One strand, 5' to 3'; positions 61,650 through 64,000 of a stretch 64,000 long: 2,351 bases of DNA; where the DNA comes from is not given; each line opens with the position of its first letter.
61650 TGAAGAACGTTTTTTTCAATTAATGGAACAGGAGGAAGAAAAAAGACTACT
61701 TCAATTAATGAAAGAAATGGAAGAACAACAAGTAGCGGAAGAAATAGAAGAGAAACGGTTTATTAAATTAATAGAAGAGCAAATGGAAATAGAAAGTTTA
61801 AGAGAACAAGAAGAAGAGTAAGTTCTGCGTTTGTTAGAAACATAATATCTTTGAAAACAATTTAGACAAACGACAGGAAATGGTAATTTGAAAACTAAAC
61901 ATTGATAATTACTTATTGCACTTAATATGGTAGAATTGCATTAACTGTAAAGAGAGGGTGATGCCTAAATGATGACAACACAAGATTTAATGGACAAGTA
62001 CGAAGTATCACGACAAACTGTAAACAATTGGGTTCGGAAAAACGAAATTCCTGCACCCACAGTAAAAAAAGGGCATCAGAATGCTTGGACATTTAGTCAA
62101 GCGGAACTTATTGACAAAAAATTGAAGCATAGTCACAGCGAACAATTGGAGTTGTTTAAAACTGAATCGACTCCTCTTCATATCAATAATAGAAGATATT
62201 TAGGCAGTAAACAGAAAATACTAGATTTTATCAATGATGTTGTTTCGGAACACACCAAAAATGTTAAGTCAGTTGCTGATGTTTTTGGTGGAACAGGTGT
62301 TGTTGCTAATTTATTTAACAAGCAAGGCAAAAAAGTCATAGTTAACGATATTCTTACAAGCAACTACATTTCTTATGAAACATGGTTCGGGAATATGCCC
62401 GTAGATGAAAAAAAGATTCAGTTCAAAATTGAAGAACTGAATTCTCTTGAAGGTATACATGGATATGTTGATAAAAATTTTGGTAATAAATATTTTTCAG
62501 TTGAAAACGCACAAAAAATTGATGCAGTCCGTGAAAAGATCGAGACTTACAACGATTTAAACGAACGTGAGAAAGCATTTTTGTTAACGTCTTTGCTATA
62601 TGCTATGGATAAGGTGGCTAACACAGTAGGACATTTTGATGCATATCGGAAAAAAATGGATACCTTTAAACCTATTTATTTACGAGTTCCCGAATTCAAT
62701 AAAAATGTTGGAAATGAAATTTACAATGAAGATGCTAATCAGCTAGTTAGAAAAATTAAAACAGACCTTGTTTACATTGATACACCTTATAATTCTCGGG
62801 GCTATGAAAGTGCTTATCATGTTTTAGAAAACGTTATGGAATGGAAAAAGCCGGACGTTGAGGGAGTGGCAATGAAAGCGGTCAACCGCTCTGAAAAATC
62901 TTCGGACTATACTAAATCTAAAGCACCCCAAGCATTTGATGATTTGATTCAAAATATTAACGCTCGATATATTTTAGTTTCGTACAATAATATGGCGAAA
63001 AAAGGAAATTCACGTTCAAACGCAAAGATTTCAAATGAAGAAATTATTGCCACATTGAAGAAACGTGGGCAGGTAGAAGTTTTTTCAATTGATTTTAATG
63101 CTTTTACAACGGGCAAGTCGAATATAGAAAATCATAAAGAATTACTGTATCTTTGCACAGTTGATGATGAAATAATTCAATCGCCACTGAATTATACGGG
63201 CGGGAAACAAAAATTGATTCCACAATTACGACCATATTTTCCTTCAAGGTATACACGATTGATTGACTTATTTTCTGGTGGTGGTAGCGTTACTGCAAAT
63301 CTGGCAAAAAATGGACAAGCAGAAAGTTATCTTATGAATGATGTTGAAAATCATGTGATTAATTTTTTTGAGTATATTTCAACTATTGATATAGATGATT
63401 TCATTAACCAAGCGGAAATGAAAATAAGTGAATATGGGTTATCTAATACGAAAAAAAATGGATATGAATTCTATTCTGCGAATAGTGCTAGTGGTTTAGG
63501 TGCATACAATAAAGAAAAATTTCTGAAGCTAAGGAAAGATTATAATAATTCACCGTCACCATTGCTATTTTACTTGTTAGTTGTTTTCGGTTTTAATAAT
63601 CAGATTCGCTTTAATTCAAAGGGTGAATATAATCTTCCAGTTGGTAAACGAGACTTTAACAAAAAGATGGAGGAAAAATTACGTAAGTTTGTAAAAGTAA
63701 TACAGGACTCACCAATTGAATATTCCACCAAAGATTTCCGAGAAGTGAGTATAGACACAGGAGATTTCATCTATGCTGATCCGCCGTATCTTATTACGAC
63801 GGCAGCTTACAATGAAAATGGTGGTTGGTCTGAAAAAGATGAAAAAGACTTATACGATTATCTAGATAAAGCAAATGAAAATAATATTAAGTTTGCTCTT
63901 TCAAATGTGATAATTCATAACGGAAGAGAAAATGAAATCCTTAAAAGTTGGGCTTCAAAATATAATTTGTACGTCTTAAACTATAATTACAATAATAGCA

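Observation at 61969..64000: Tandem two-domain Dam-family adenine methyltransferase with an N-terminal HTH; likely the start of a Type IIS-like R-M (or LlaI-like) system continuing past the window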

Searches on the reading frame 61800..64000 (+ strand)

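Call 4: search_protein_families(library=pfam, proteins=[window:61969-64000:+], max_evalue=0.01)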
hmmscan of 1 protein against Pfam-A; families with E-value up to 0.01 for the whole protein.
window:61969-64000:+ (677 aa): 4 families
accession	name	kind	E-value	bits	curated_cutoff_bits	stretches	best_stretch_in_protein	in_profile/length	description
PF02086.21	MethyltransfD12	-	1.5e-69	235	22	2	409-674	1-251/253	D12 class N6 adenine-specific DNA methyltransferase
PF12728.13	HTH_17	-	4.2e-07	30.5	27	1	1-48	1-44/51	Helix-turn-helix domain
PF07037.17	YfeC-like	-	0.00014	22.5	22.9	1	2-33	1-35/122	Transcription regulator YfeC-like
PF03602.21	Cons_hypoth95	-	0.00035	20.7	24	0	253-288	98-138/182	Conserved hypothetical protein 95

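Call 5: search_protein_families(library=ncbifam, proteins=[window:61969-64000:+], max_evalue=0.01)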
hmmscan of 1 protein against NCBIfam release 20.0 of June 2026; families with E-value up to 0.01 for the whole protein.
window:61969-64000:+ (677 aa): 5 families
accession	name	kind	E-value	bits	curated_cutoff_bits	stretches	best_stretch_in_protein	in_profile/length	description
TIGR00571.1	dam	subfamily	2e-43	149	114.85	1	405-675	3-249/267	Dam family site-specific DNA-(adenine-N6)-methyltransferase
NF008152.0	PRK10904.1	equivalog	4.4e-16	59.1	441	1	407-667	8-242/271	adenine-specific DNA-methyltransferase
TIGR00095.1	TIGR00095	equivalog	0.00036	20.2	117.5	0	258-304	118-163/194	16S rRNA (guanine(966)-N(2))-methyltransferase RsmD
TIGR02072.1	BioC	equivalog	0.002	18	184.95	0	416-469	23-76/244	malonyl-ACP O-methyltransferase BioC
NF047737.1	antiphage_MADS1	equivalog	0.0086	16.3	80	0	1-47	3-45/49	methylation-associated defense system helix-turn-helix domain-containing protein MAD1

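Call 13: search_protein_families(library=pfam, proteins=[L001:14272-16224:+, L001:12359-13378:+, L001:13379-14269:+, L001:12170-12370:+], max_evalue=0.01)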
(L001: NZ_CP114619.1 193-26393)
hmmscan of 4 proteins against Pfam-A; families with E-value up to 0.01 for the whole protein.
L001:14272-16224:+ (651 aa): 1 family
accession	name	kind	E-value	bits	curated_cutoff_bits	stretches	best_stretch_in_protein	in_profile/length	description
PF09491.16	RE_AlwI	-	1e-30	107.6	23.1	1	83-609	2-438/441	AlwI restriction endonuclease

L001:12359-13378:+ (340 aa): 1 family
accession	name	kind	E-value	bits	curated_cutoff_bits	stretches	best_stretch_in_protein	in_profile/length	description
PF02086.21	MethyltransfD12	-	2.3e-34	119.7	22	1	14-281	1-247/253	D12 class N6 adenine-specific DNA methyltransferase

L001:13379-14269:+ (297 aa): 1 family
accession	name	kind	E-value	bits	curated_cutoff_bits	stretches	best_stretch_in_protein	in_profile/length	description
PF02086.21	MethyltransfD12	-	7.7e-37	127.8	22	1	6-271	1-251/253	D12 class N6 adenine-specific DNA methyltransferase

L001:12170-12370:+ (67 aa): 6 families
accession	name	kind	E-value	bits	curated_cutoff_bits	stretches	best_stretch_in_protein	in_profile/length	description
PF12728.13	HTH_17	-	1.1e-08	35.6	27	1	1-48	1-44/51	Helix-turn-helix domain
PF07037.17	YfeC-like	-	3.8e-05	24.4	22.9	1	2-35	1-37/122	Transcription regulator YfeC-like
PF07022.19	Phage_CI_repr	-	0.0031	18.2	22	1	4-29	15-40/65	Bacteriophage CI repressor helix-turn-helix domain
PF15943.11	YdaS_toxin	-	0.0039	17.4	30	1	11-32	18-40/65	Bacterial toxin YdaS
PF13384.12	HTH_23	-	0.0093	16.2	24.6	0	2-24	18-40/50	Homeodomain-like domain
PF08279.18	HTH_11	-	0.0096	16.2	25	0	2-20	16-34/55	HTH domain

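Call 14: search_solved_structures(query=L001:14272-16224:+, max_evalue=0.01, show_alignments=2)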
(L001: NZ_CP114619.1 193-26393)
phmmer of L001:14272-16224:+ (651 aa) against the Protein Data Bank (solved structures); distinct sequences matched with E-value up to 0.01: 6.
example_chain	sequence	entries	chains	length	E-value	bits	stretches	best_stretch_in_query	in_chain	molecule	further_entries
2ewf_A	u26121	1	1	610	2.7e-09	39.4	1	428-577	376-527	Nicking endonuclease N.BspD6I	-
5liz_A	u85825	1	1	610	3e-09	39.3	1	429-577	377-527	Nicking endonuclease N.BspD6I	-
5liq_A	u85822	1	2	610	3e-09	39.3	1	429-577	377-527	Nicking endonuclease N.BspD6I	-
6qnz_A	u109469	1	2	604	9.1e-09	37.7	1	436-577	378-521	Heterodimeric restriction endonuclease R.BspD6I large subunit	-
5lhc_A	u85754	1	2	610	2.9e-08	36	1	428-577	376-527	Nicking endonuclease N.BspD6I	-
2p14_A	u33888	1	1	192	0.0018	20.2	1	496-572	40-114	Heterodimeric restriction endonuclease R.BspD6I small subunit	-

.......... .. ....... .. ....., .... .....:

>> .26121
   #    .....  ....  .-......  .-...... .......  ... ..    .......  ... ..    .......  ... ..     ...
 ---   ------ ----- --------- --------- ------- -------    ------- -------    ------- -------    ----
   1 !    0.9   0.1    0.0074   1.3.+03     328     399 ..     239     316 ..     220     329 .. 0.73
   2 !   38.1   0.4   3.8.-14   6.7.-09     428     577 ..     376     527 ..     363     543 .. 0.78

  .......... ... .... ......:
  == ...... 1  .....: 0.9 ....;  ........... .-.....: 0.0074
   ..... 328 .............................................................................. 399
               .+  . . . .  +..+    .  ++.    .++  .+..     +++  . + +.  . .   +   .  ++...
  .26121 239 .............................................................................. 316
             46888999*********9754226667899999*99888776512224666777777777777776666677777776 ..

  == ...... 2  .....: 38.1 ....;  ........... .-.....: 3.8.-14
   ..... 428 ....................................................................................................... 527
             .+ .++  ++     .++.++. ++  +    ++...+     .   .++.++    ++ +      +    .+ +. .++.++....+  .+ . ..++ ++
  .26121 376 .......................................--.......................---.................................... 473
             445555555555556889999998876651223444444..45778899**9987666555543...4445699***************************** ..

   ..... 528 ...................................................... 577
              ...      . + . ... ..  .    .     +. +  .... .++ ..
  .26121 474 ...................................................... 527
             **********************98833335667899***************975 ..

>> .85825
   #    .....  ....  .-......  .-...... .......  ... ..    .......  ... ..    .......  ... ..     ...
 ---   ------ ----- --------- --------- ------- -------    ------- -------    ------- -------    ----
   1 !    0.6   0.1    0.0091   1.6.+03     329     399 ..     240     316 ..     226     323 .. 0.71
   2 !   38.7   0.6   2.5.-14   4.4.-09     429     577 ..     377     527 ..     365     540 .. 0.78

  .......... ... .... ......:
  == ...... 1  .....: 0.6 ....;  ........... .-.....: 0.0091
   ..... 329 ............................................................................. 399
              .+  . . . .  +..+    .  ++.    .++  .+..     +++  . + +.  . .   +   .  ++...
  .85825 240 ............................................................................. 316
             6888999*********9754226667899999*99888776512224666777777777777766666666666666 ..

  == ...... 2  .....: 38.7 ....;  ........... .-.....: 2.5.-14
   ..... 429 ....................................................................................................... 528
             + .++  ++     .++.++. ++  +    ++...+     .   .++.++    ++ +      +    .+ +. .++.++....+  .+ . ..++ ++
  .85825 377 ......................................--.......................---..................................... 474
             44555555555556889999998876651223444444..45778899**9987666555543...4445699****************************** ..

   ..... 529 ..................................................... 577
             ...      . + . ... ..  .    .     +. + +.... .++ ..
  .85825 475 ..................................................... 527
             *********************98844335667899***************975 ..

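Call 15: search_solved_structures(query=L001:12170-14269:+, max_evalue=0.01)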
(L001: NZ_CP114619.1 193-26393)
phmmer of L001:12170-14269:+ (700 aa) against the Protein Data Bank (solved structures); distinct sequences matched with E-value up to 0.01: 11.
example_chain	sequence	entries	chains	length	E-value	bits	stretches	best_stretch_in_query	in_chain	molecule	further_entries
1yfj_A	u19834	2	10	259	3.8e-55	190.9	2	512-693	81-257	DNA adenine methylase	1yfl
1yf3_A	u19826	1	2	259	9.5e-55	189.6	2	512-693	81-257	DNA adenine methylase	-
1q0s_A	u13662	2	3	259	6.5e-54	186.8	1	407-693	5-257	DNA adenine methylase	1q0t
2dpm_A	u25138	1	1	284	2.3e-18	69.3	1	404-698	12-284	PROTEIN (ADENINE-SPECIFIC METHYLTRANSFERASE DPNII 1)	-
4gol_D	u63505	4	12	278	9.1e-10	40.9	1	407-675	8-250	DNA adenine methylase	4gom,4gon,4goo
2g1p_A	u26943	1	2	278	9.2e-10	40.9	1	407-675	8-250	DNA adenine methylase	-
4gbe_D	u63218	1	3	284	9.6e-10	40.8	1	407-675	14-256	DNA adenine methylase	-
2ore_D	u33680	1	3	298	1.1e-09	40.6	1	407-675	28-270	DNA adenine methylase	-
4rtj_A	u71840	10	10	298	1.1e-09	40.6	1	407-675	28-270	DNA adenine methylase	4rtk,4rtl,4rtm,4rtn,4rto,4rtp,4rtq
7m6b_B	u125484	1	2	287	0.00013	23.9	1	404-697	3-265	Site-specific DNA-methyltransferase (adenine-specific)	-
4csv_A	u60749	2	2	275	0.007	18.2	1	21-114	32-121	SRC-ABL TYROSINE KINASE ANCESTOR | TYROSINE KINASE AS - A COMMON ANCESTOR OF SRC AND ABL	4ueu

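Call 16: find_homologous_proteins(query=L001:14272-16224:+, max_evalue=0.00001)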
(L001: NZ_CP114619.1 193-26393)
Query L001:14272-16224:+ (651 aa): 433 proteins with E <= 0.00001 among 8000 candidates; the best 120 are listed.
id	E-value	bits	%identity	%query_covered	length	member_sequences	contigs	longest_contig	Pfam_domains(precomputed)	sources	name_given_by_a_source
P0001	0.0e+0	1401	99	100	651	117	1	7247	PF09491.17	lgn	-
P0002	0.0e+0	1230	86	100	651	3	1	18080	PF09491.17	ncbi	ncbi:AlwI family type II restriction endonuclease [Streptococcus sp. 10F2]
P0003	0.0e+0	1227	86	100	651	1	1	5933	PF09491.17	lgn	-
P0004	0.0e+0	1205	84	100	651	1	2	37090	PF09491.17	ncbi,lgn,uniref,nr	ncbi:AlwI family type II restriction endonuclease [Vagococcus bubulae]|uniref:AlwI family type II re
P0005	0.0e+0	1065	75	100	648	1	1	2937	PF09491.17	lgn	-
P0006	0.0e+0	1059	74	100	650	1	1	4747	PF09491.17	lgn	-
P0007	0.0e+0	1044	74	99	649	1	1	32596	PF09491.17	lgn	-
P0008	0.0e+0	1035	73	100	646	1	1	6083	PF09491.17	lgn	-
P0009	0.0e+0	1035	74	100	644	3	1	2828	PF09491.17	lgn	-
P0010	0.0e+0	1029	73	100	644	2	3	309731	PF09491.17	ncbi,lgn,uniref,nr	ncbi:restriction endonuclease AlwI [Streptococcus agalactiae LMG 14747]|uniref:Restriction endonucle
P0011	4.6e-297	1005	71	100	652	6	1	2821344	PF09491.17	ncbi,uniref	ncbi:AlwI family type II restriction endonuclease [Mammaliicoccus sciuri]|uniref:AlwI family type II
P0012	5.8e-296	1001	71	100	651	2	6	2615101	PF09491.17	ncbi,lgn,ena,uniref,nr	ncbi:AlwI family type II restriction endonuclease [Staphylococcus carnosus]|uniref:AlwI family type 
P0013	2.2e-286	969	68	100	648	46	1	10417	PF09491.17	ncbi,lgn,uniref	ncbi:AlwI family type II restriction endonuclease [Enterococcus faecium]|uniref:AlwI family type II 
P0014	2.2e-285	966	68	100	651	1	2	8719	PF09491.17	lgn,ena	-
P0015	4.1e-275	932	67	100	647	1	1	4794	PF09491.17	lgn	-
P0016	6.7e-274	928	67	100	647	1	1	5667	PF09491.17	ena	-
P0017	4.3e-273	926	67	99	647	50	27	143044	PF09491.17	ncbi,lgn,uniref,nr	ncbi:AlwI family type II restriction endonuclease [Ligilactobacillus animalis]|uniref:AlwI family ty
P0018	5.9e-271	919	65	100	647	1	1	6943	PF09491.17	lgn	-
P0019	1.5e-267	907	65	100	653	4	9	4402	PF09491.17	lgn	-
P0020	1.0e-265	901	63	100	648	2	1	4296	PF09491.17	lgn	-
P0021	6.5e-264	895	63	100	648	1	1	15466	PF09491.17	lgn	-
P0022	1.4e-256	871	62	99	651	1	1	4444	PF09491.17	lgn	-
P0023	2.5e-256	870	62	100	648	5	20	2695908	PF09491.17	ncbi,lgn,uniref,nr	ncbi:AlwI family type II restriction endonuclease [Tetragenococcus halophilus]|uniref:AlwI family ty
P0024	5.4e-252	856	61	99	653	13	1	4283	PF09491.17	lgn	-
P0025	1.3e-251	855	62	99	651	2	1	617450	PF09491.17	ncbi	ncbi:AlwI family type II restriction endonuclease [Leuconostoc falkenbergense]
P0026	3.5e-250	850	61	99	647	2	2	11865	PF09491.17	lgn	-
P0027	7.4e-250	849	61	99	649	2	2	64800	PF09491.17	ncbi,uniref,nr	ncbi:AlwI family type II restriction endonuclease [Leuconostoc citreum]|uniref:AlwI family type II r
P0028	2.0e-249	847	61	100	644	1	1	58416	PF09491.17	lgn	-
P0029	2.1e-249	847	62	99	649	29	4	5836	PF09491.17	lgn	-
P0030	9.6e-246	835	57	100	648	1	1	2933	PF09491.17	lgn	-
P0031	3.1e-244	830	59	100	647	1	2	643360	PF09491.17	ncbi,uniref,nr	ncbi:AlwI family type II restriction endonuclease [Companilactobacillus baiquanensis]|uniref:AlwI fa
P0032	1.0e-243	829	60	99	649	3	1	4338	PF09491.17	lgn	-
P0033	6.4e-241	819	60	99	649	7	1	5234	PF09491.17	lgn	-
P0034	3.5e-237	807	58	100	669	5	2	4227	PF09491.17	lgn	-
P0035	2.6e-236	804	58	99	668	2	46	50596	PF09491.17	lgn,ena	-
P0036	7.0e-236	803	59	99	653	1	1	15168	PF09491.17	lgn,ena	-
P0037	2.0e-234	798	61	94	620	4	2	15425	PF09491.17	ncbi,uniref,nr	ncbi:AlwI family type II restriction endonuclease [Leuconostoc citreum]|uniref:AlwI family type II r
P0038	2.1e-234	798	58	100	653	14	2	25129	PF09491.17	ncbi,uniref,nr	ncbi:AlwI family type II restriction endonuclease [Leuconostoc mesenteroides]|uniref:AlwI family typ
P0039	1.9e-233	795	58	100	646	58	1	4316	PF09491.17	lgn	-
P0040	2.5e-233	794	58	100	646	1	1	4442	PF09491.17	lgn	-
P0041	2.6e-233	794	58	100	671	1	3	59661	PF09491.17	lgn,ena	-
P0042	3.2e-189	649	50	99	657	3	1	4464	PF09491.17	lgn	-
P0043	5.0e-186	638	49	100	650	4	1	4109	PF09491.17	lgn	-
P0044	2.5e-185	636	59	77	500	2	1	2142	PF09491.17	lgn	-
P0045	1.4e-180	620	48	100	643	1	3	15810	PF09491.17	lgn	-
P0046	2.3e-180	619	49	99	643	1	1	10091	PF09491.17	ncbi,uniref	ncbi:AlwI family type II restriction endonuclease [Vagococcus fluvialis]|uniref:AlwI family type II 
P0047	3.4e-180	619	48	100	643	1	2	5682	PF09491.17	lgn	-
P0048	3.7e-180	619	49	99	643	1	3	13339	PF09491.17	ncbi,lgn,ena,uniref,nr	ncbi:AlwI restriction endonuclease [Enterococcus durans]|uniref:AlwI family type II restriction endo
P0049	3.8e-180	619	48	100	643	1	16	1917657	PF09491.17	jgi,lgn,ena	jgi:hypothetical protein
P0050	4.8e-180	618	48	100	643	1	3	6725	PF09491.17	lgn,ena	-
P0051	5.7e-180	618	48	100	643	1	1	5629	PF09491.17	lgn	-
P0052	7.0e-180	618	48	100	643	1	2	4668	PF09491.17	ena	-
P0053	7.6e-180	618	48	100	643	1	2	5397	PF09491.17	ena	-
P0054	1.6e-179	617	48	99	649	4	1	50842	PF09491.17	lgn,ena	-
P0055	1.8e-179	616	48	100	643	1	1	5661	PF09491.17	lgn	-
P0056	1.9e-179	616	48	100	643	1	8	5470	PF09491.17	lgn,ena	-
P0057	1.6e-178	613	49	100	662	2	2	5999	PF09491.17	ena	-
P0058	1.8e-178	613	48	100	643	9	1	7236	PF09491.17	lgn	-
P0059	2.8e-178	612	48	100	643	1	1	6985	PF09491.17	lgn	-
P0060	1.7e-176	607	48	98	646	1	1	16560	PF09491.17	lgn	-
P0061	2.0e-176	606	48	98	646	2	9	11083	PF09491.17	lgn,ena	-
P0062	3.2e-174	599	47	100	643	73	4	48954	PF09491.17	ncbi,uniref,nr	ncbi:AlwI family type II restriction endonuclease [Lactococcus lactis]|uniref:AlwI family type II re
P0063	4.3e-173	595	46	99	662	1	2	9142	PF09491.17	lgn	-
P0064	8.4e-173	594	46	99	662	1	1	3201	PF09491.17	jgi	-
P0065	2.2e-172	593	46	100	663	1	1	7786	PF09491.17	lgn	-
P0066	9.4e-172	591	50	91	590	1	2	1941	PF09491.17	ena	-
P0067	9.1e-171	588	46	99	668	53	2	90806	PF09491.17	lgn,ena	-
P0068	4.3e-170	585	46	97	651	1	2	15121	PF09491.17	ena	-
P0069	4.3e-169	582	45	97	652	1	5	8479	PF09491.17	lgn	-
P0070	7.2e-168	578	46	99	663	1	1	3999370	PF09491.17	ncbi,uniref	ncbi:AlwI family type II restriction endonuclease [Amphibacillus sp. Q70]|uniref:AlwI family type II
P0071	1.5e-158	547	45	99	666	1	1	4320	PF09491.17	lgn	-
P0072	1.8e-157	544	43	99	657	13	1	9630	PF09491.17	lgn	-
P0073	7.2e-156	538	43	99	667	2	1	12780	PF09491.17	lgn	-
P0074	2.8e-155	536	44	99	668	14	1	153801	PF09491.17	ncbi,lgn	ncbi:MAG: AlwI family type II restriction endonuclease [Clostridium perfringens]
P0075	1.0e-154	535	42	99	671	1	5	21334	PF09491.17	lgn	-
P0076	5.9e-154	532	43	99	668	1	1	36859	PF09491.17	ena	-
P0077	6.1e-154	532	43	99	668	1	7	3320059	PF09491.17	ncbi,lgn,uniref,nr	ncbi:AlwI family type II restriction endonuclease [Clostridium perfringens]|uniref:AlwI family type 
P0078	7.0e-154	532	43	99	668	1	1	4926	PF09491.17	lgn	-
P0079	1.2e-153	531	43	99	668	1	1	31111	PF09491.17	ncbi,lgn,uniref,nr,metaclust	ncbi:AlwI family type II restriction endonuclease [Clostridium perfringens]|uniref:AlwI restriction 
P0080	2.4e-153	530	43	99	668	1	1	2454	PF09491.17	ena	-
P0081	2.8e-153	530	43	99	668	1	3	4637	PF09491.17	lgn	-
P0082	6.2e-153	529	43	99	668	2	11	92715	PF09491.17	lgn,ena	-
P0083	7.6e-153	528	43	99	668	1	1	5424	PF09491.17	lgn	-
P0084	1.2e-152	528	44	99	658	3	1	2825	PF09491.17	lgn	-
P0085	2.4e-152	527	43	99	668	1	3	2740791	PF09491.17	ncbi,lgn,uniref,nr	ncbi:AlwI family type II restriction endonuclease [Hathewaya histolytica]|uniref:AlwI restriction en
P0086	6.1e-150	519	40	99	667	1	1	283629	PF09491.17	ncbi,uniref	ncbi:AlwI family type II restriction endonuclease [Bacillus cytotoxicus]|uniref:AlwI family type II 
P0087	4.4e-149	516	41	99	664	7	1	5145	PF09491.17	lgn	-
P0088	3.0e-148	513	42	99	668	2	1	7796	PF09491.17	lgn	-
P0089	1.3e-145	505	42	98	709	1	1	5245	PF09491.17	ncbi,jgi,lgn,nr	ncbi:MAG: AlwI family type II restriction endonuclease [Methanobrevibacter sp.]|jgi:hypothetical pro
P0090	2.2e-143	497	41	99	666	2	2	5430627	PF09491.17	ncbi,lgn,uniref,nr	ncbi:AlwI family type II restriction endonuclease [Anaerocolumna cellulosilytica]|uniref:AlwI family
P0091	1.7e-142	494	42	99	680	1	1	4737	PF09491.17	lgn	-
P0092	7.4e-139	482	57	62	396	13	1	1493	PF09491.17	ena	-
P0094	1.5e-137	478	45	85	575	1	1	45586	PF09491.17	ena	-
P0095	7.6e-136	472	56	62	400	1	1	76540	PF09491.17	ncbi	ncbi:MAG: AlwI family type II restriction endonuclease [Micrococcaceae bacterium]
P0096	4.3e-132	460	39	100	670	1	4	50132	PF09491.17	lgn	-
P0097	5.3e-131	456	38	99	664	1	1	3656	PF09491.17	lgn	-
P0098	2.6e-130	454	38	99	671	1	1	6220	PF09491.17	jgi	-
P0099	4.9e-130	453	38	99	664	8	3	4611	PF09491.17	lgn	-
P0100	2.0e-129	451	39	99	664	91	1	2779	PF09491.17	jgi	-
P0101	2.5e-127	444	37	100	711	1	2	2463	PF09491.17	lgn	-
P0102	5.7e-127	443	38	99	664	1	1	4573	PF09491.17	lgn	-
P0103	1.8e-126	441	39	100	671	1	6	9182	PF09491.17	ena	-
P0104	2.5e-126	441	39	100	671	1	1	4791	PF09491.17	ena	-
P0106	8.8e-126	439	37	100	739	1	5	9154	PF09491.17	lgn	-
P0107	2.5e-125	438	37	100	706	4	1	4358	PF09491.17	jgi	jgi:hypothetical protein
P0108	1.1e-124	436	37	99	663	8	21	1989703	PF09491.17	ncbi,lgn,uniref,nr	ncbi:AlwI family type II restriction endonuclease [Oenococcus oeni]|uniref:AlwI family type II restr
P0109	1.2e-124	435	38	99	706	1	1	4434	PF09491.17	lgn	-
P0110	1.9e-123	431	36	99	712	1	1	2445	PF09491.17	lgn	-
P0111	3.9e-123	430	37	100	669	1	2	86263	PF09491.17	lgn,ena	-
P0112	6.0e-123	430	39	92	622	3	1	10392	PF09491.17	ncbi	ncbi:AlwI family type II restriction endonuclease, partial [Streptococcus sobrinus]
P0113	3.6e-121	424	37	100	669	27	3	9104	PF09491.17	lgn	-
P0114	9.8e-121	422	37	99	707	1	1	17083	PF09491.17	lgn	-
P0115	1.1e-120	422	37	99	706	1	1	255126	PF09491.17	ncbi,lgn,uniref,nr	ncbi:AlwI restriction endonuclease [Psychrobacillus sp. OK028]|uniref:AlwI family type II restrictio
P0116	1.4e-120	422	39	95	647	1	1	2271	PF09491.17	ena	-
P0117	1.6e-120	422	36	98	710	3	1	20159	PF09491.17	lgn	-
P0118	2.8e-120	421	37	99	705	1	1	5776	PF09491.17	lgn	-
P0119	3.7e-120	421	37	100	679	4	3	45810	PF09491.17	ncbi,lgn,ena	-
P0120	4.4e-120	420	37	99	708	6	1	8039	PF09491.17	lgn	-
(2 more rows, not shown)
